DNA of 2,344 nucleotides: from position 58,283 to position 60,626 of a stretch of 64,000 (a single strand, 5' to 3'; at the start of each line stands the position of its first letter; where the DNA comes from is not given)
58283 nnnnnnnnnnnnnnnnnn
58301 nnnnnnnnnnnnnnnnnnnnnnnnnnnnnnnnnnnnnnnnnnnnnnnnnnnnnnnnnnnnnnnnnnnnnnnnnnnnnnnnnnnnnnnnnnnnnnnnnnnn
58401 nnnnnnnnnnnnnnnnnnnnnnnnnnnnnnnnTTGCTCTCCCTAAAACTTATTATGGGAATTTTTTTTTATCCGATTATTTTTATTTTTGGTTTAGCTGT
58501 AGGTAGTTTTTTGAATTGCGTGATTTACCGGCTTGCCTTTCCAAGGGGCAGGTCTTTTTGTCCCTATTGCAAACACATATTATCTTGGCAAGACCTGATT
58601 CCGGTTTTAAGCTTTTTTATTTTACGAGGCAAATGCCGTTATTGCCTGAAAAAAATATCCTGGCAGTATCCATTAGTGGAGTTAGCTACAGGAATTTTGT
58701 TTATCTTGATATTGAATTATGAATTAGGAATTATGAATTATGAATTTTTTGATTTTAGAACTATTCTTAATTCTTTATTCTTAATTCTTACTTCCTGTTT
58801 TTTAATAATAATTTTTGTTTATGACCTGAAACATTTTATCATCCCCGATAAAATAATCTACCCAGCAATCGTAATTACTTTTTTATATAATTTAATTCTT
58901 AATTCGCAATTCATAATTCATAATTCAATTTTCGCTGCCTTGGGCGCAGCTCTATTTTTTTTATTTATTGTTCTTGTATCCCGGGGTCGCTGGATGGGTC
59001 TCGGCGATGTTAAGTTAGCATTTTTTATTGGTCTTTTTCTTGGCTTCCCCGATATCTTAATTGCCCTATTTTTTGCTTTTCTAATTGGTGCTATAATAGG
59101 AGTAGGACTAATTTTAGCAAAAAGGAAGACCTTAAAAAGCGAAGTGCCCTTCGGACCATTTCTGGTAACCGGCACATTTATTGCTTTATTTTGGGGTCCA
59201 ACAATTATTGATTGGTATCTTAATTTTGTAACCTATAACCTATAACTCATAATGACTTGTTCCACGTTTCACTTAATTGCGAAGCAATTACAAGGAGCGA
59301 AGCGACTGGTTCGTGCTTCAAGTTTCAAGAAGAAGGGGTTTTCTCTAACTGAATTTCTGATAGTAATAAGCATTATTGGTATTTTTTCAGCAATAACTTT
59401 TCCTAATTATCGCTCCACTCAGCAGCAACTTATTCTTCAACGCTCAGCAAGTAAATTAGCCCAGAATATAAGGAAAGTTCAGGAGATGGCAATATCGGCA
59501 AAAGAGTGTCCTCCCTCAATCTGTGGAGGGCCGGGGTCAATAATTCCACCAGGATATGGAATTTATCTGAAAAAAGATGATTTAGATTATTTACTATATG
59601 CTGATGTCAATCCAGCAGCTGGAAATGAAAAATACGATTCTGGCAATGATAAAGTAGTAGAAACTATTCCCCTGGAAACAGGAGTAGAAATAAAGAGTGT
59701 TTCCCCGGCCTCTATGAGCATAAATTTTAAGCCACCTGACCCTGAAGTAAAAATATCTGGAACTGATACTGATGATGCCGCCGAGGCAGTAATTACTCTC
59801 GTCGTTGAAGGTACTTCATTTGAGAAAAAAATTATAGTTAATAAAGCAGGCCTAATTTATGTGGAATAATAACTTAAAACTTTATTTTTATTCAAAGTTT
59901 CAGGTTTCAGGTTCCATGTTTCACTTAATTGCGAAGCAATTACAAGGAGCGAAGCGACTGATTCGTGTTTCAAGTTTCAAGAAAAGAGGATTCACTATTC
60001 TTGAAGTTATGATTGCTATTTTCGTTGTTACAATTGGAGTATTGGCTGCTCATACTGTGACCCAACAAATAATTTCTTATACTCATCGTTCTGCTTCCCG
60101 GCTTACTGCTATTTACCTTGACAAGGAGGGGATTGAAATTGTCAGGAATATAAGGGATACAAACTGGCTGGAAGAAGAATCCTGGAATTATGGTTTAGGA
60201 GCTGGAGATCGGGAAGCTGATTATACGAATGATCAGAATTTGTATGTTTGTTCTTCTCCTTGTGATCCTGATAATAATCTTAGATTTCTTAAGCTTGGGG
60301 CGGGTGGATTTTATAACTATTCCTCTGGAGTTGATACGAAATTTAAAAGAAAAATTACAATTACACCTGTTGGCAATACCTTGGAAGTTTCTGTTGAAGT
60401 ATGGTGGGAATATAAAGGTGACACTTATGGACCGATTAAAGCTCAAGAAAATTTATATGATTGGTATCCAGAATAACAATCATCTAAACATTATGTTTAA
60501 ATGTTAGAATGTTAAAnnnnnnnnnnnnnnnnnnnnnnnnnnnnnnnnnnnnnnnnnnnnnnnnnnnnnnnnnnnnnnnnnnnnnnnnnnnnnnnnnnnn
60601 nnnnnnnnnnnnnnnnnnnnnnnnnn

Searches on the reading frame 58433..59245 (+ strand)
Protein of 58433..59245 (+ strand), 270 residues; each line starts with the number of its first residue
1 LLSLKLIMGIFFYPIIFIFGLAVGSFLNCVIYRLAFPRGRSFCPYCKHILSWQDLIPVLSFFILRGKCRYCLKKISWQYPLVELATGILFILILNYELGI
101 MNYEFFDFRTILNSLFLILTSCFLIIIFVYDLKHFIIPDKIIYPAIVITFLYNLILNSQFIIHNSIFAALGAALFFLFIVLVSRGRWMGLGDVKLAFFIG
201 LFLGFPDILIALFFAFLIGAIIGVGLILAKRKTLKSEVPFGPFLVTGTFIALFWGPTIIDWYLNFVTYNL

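Call 10: search_protein_families(library=pfam, proteins=[window:58433-59245:+])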
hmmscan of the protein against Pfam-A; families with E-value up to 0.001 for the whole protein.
window:58433-59245:+ (270 aa): 2 families
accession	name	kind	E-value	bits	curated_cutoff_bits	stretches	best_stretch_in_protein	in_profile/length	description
PF06750.18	A24_N_bact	-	1.2e-29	102.6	23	1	18-93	1-80/84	Bacterial Peptidase A24 N-terminal domain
PF01478.23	Peptidase_A24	-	1.2e-17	64.7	26.5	1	119-224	2-104/104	Type IV leader peptidase family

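Call 51: search_solved_structures(query=window:58433-59245:+, show_alignments=1, max_evalue=0.01)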
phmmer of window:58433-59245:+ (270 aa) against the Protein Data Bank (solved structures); distinct sequences matched with E-value up to 0.01: 0.
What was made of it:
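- Tried and rejected: No match was found (call 51).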

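Call 52: find_homologous_proteins(query=window:58433-59245:+, max_evalue=1e-10)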
Query window:58433-59245:+ (270 aa): 7427 proteins with E <= 1e-10 among 8000 candidates; the best 120 are listed.
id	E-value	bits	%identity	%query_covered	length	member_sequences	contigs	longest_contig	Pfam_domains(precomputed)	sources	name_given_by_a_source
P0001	4.9e-165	566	100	97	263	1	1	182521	PF01478.24,PF06750.19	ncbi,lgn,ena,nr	ncbi:prepilin peptidase [Patescibacteria group bacterium]|nr:prepilin peptidase [Patescibacteria gro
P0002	1.2e-122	427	75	97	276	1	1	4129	PF01478.24,PF06750.19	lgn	-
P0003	4.7e-118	412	77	97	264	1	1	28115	PF01478.24,PF06750.19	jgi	-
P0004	7.4e-118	412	75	94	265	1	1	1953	PF01478.24,PF06750.19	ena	-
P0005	8.9e-116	405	74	95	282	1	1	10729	PF01478.24,PF06750.19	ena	-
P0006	1.3e-114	401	76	95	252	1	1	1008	PF01478.24,PF06750.19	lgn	-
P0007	1.3e-114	401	70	97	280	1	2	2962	PF01478.24,PF06750.19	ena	-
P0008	2.0e-114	400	73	97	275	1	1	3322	PF01478.24,PF06750.19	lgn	-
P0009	2.0e-113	397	71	93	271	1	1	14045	PF01478.24,PF06750.19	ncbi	-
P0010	1.3e-112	394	77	95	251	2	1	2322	PF01478.24,PF06750.19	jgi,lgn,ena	-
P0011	1.8e-112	394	72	97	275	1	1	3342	PF01478.24,PF06750.19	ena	-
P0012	2.9e-112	393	77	91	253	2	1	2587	PF01478.24,PF06750.19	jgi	-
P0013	3.3e-112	393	70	95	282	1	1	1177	PF01478.24,PF06750.19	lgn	-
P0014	4.1e-112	393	71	96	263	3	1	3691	PF01478.24,PF06750.19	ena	-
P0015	5.1e-112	392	76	95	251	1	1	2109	PF01478.24,PF06750.19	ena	-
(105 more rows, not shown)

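Call 54: find_encoding_contigs(protein=P0001, flank=2000, max_places=6)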
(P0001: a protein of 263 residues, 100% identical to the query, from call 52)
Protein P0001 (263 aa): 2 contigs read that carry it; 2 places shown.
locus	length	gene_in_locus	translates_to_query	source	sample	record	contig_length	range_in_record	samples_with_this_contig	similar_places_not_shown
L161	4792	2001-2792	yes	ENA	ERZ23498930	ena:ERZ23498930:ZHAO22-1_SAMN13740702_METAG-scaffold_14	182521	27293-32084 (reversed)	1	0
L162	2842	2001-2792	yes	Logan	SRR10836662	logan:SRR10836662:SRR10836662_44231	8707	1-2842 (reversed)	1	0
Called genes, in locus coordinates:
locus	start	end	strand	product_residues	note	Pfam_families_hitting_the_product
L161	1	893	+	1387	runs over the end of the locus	PF05048:NosD, PF13229:Beta_helix, PF05048:NosD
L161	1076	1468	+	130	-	PF07963:N_methyl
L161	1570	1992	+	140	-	-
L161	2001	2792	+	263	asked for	PF06750:A24_N_bact, PF01478:Peptidase_A24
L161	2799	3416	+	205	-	PF07963:N_methyl (weak)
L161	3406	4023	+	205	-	PF07963:N_methyl (weak)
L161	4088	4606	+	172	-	PF07963:N_methyl (weak)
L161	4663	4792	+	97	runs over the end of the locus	-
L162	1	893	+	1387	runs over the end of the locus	PF05048:NosD, PF13229:Beta_helix, PF05048:NosD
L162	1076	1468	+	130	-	PF07963:N_methyl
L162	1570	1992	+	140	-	-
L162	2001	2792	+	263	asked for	PF06750:A24_N_bact, PF01478:Peptidase_A24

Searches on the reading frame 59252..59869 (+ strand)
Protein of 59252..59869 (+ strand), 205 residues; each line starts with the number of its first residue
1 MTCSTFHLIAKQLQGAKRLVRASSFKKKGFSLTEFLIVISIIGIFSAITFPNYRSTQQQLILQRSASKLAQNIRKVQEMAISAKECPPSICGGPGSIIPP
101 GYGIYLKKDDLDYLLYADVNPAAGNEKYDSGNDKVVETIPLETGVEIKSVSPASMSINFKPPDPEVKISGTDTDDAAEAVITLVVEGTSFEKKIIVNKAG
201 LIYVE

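Call 10: search_protein_families(library=pfam, proteins=[window:59252-59869:+])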
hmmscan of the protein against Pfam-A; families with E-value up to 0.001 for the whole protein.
window:59252-59869:+ (205 aa): 1 family
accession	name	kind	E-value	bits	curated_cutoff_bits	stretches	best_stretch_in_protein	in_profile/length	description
PF07963.17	N_methyl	-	4.2e-06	26.6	21.2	1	26-49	3-26/27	Prokaryotic N-terminal methylation motif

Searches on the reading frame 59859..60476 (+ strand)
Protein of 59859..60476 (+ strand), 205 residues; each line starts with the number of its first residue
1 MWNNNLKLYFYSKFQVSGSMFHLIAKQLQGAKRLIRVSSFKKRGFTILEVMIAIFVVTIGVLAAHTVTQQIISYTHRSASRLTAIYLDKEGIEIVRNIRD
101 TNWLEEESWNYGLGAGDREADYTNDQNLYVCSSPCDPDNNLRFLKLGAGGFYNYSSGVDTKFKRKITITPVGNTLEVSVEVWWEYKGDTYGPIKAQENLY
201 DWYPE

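Call 10: search_protein_families(library=pfam, proteins=[window:59859-60476:+])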
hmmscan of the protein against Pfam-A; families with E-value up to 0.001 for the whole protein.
window:59859-60476:+ (205 aa): 1 family
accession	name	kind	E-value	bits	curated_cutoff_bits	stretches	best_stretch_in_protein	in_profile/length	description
PF07963.17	N_methyl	-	2.1e-06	27.5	21.2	1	41-64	3-26/27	Prokaryotic N-terminal methylation motif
